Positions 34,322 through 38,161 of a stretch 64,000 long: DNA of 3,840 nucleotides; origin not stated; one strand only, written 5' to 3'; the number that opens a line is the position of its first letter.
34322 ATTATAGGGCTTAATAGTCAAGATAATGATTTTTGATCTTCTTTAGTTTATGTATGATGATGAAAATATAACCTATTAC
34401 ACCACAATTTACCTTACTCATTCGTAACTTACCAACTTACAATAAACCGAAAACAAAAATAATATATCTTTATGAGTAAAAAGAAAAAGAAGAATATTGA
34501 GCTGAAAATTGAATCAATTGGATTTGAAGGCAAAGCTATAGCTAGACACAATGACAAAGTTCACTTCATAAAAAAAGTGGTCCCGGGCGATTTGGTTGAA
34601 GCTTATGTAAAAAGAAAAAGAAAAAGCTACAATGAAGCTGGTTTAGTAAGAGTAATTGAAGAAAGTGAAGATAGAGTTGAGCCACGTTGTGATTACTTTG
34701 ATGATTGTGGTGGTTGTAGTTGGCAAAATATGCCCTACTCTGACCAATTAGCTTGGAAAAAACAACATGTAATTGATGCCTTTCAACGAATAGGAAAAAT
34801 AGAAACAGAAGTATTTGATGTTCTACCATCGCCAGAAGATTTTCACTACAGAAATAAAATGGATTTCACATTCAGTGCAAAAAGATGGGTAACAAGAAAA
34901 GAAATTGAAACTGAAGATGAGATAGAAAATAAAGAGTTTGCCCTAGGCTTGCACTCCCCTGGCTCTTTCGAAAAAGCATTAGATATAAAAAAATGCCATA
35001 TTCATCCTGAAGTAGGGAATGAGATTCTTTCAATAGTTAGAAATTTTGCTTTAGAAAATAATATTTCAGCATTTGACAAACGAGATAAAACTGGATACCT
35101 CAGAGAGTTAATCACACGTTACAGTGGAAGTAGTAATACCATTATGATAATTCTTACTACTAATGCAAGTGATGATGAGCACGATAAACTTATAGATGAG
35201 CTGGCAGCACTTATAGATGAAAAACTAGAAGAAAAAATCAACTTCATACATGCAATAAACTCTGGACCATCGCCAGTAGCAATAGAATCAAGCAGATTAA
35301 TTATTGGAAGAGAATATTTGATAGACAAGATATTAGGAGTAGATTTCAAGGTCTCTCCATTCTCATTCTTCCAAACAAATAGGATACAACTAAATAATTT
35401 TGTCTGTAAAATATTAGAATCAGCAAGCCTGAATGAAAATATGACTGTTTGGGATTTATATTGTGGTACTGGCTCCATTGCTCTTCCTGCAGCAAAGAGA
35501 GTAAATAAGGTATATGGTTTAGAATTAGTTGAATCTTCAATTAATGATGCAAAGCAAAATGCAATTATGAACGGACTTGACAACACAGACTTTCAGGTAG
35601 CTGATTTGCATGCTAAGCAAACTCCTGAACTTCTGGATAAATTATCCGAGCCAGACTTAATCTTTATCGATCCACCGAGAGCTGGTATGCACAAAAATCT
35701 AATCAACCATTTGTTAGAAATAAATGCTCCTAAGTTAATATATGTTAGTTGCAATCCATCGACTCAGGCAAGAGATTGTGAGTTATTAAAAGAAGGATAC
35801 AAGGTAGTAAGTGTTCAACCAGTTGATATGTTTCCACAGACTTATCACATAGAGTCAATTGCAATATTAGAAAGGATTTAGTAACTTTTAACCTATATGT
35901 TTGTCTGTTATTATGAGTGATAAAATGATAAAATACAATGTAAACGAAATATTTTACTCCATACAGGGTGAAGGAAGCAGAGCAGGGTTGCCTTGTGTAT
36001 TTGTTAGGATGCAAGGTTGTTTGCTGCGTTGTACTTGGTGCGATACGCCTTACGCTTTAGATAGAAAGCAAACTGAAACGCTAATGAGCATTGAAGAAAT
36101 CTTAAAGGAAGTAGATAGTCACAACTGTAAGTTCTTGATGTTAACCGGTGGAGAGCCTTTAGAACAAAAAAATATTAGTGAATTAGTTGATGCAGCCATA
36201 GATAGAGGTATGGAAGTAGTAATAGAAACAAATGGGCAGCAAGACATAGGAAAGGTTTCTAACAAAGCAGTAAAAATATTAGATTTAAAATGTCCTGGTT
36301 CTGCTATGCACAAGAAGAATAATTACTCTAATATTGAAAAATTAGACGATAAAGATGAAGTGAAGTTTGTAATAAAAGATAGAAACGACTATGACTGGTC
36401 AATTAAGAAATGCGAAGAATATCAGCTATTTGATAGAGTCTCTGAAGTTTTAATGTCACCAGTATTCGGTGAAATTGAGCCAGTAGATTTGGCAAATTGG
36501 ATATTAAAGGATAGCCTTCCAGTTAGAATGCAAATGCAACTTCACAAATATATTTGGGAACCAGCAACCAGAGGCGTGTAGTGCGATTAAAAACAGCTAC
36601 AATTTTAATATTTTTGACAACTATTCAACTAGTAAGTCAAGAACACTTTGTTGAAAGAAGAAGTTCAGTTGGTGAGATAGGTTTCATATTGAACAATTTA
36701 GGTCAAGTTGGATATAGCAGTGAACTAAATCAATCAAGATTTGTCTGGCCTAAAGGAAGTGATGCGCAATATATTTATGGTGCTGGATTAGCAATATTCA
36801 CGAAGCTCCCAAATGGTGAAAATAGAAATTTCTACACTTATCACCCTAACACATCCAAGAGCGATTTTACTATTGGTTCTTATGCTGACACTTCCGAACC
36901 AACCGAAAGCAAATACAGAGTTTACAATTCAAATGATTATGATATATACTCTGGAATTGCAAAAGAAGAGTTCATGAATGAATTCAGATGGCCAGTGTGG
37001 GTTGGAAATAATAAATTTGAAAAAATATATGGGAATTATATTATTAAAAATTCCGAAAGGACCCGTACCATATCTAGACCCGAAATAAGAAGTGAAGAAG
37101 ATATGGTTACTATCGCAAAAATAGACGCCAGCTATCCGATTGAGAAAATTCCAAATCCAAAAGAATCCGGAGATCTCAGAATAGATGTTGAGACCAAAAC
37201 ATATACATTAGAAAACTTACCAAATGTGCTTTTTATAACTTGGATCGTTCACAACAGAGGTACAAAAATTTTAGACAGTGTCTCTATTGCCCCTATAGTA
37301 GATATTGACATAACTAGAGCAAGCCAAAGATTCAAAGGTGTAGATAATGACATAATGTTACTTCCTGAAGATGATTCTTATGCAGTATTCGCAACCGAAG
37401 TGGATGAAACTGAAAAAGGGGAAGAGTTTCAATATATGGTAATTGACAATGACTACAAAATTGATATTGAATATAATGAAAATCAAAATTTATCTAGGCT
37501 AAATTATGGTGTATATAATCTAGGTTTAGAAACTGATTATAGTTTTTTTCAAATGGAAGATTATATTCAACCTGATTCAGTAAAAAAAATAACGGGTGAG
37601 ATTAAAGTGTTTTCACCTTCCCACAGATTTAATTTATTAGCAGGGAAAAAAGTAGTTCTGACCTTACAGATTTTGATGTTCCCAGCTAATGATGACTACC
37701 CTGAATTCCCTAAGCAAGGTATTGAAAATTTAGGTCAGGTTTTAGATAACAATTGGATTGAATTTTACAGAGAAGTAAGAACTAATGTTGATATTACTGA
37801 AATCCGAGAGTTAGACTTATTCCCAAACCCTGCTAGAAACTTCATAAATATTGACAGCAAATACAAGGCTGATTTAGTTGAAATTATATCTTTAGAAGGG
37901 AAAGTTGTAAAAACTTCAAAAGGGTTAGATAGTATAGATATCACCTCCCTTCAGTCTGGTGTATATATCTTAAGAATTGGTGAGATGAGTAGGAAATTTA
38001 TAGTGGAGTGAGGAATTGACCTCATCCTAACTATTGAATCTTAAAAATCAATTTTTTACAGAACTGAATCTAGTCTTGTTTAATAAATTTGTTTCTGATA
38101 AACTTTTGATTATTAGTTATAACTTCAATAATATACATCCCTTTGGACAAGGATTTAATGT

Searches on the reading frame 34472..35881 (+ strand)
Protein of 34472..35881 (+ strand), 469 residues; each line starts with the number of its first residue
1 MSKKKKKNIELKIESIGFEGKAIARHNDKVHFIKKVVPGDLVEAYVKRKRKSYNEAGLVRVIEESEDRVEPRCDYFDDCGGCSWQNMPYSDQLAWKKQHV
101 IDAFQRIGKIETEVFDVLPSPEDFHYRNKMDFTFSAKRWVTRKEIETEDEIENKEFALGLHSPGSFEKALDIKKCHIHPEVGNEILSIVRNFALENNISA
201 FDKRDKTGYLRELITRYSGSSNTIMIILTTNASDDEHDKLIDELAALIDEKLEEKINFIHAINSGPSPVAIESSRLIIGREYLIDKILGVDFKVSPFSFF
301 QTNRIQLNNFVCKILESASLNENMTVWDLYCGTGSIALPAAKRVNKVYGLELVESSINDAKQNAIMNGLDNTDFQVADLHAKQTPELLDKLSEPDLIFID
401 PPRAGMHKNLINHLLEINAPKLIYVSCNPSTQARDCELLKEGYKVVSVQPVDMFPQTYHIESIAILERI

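Call 35: search_protein_families(library=ncbifam, proteins=[window:34472-35881:+], max_evalue=0.00001)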
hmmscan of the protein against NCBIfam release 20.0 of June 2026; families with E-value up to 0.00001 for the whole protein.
window:34472-35881:+ (469 aa): 12 families
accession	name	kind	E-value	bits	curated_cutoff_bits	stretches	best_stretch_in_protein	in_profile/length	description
TIGR00479.1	rumA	equivalog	5.9e-95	318.6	183.55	1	18-461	3-432/432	23S rRNA (uracil(1939)-C(5))-methyltransferase RlmD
NF009639.0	PRK13168.1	equivalog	5.9e-78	262.7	458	1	3-468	11-445/446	23S rRNA (uracil(1939)-C(5))-methyltransferase RlmD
NF002910.0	PRK03522.2-3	equivalog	6.9e-51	173.5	558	1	72-468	2-382/383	23S rRNA (uracil(747)-C(5))-methyltransferase RlmC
NF002909.0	PRK03522.2-1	equivalog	1.5e-47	162.6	553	1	72-468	2-373/374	23S rRNA (uracil(747)-C(5))-methyltransferase RlmC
TIGR02085.1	meth_trns_rumB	equivalog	5.4e-44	150.7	429.5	1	73-468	2-374/374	23S rRNA (uracil(747)-C(5))-methyltransferase RlmC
TIGR02143.1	trmA_only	equivalog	3.5e-24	85.5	334.65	1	274-468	145-351/352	tRNA (uridine(54)-C5)-methyltransferase TrmA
NF002913.0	PRK03522.2-6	equivalog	2e-21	76.7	537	2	390-468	263-340/342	23S rRNA (uracil(747)-C(5))-methyltransferase RlmC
TIGR02469.1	CbiT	equivalog_domain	4.5e-09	36.6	78.3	1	314-402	11-97/124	precorrin-6Y C5,15-methyltransferase (decarboxylating) subunit CbiT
TIGR03534.1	RF_mod_PrmC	equivalog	9.8e-09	35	199.1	1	288-402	56-165/253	peptide chain release factor N(5)-glutamine methyltransferase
NF011529.0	PRK14968.1-3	equivalog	5e-08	32.6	162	1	315-381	27-93/198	putative methyltransferase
TIGR02021.1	BchM-ChlM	equivalog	6.8e-07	28.9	158.9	1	321-432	53-160/218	magnesium protoporphyrin IX methyltransferase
NF008823.0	PRK11873.1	subfamily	5.2e-06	26.1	263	1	316-379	71-137/272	arsenite methyltransferase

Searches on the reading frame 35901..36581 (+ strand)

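Call 22: search_protein_families(library=pfam, proteins=[window:35901-36581:+], max_evalue=0.001)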
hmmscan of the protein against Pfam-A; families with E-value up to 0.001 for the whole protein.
window:35901-36581:+ (226 aa): 2 families
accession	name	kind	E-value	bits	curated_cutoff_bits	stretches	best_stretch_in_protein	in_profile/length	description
PF04055.27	Radical_SAM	-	5e-14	53.2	29.5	1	36-114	3-88/166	Radical SAM superfamily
PF13353.11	Fer4_12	-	8.8e-09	36.2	22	1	21-140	1-122/137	4Fe-4S single cluster domain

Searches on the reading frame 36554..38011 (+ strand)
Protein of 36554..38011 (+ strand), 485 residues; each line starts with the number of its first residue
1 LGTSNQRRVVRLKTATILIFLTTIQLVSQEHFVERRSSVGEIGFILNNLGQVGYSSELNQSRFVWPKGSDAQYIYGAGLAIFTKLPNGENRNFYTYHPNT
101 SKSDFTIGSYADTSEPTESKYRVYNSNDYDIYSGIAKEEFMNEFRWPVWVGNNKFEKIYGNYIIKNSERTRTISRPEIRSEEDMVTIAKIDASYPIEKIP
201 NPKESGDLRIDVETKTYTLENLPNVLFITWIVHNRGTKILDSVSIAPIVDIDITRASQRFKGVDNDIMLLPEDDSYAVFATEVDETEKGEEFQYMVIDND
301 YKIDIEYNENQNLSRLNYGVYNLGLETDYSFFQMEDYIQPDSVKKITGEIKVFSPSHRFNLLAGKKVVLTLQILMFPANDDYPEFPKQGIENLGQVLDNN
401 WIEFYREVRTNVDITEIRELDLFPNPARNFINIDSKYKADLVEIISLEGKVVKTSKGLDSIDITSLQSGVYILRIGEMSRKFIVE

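Call 22: search_protein_families(library=pfam, proteins=[window:36554-38011:+], max_evalue=0.001)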
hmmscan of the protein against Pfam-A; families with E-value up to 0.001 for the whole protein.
window:36554-38011:+ (485 aa): 1 family
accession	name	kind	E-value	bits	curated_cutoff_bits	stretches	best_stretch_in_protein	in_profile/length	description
PF18962.6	Por_Secre_tail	-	8.5e-12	45.6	27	1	422-483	1-74/75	Secretion system C-terminal sorting domain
